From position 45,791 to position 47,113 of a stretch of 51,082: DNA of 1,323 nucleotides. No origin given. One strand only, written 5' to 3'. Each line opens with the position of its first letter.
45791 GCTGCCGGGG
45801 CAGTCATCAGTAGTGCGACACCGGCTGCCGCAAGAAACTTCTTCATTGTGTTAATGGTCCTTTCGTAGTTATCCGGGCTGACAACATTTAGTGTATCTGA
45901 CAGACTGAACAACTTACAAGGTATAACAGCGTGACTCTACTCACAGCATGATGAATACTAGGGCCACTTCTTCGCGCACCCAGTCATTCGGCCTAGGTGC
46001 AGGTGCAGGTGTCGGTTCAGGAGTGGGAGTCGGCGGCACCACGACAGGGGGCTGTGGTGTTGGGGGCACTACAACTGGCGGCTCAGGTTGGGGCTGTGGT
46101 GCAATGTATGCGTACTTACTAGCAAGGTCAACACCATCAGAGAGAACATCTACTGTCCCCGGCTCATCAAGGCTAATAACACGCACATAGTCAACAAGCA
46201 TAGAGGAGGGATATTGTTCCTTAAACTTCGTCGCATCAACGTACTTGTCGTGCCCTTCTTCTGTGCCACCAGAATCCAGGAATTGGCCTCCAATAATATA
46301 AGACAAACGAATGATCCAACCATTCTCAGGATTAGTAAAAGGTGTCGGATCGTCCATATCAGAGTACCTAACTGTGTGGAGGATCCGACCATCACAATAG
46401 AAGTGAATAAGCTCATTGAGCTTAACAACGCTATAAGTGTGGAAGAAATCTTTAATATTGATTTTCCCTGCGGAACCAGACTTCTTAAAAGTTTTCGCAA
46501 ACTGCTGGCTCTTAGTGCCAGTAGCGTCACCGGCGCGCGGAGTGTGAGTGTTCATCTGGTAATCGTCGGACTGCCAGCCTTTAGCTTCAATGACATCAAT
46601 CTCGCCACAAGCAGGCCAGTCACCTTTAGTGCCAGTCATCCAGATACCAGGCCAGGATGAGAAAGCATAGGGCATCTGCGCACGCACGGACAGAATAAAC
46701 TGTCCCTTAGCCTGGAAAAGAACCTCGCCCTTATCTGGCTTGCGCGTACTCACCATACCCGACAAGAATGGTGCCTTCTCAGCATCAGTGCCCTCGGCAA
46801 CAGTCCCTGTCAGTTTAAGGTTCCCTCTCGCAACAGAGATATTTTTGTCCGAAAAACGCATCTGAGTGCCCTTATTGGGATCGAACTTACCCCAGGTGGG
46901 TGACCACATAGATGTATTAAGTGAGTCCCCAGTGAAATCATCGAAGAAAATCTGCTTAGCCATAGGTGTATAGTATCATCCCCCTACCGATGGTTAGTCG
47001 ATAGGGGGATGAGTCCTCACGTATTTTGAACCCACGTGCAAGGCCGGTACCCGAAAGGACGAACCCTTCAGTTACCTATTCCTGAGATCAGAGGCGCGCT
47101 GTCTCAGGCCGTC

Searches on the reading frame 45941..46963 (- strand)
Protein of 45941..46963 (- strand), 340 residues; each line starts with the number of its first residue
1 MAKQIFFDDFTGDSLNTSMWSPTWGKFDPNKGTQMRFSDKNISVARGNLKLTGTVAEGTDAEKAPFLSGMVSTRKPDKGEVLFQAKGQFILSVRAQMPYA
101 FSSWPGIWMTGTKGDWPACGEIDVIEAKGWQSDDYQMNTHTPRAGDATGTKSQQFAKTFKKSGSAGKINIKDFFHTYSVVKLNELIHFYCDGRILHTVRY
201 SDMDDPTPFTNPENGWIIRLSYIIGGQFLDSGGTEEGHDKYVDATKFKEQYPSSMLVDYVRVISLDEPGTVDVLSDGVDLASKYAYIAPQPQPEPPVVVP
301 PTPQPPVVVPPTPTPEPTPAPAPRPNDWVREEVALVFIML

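Call 11: search_protein_families(library=pfam, proteins=[window:45941-46963:-])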
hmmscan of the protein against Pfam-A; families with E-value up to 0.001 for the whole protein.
window:45941-46963:- (340 aa): 1 family
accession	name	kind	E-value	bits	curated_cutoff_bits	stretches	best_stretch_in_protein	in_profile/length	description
PF00722.28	Glyco_hydro_16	-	1.3e-08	35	22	1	93-233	47-167/175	Glycosyl hydrolases family 16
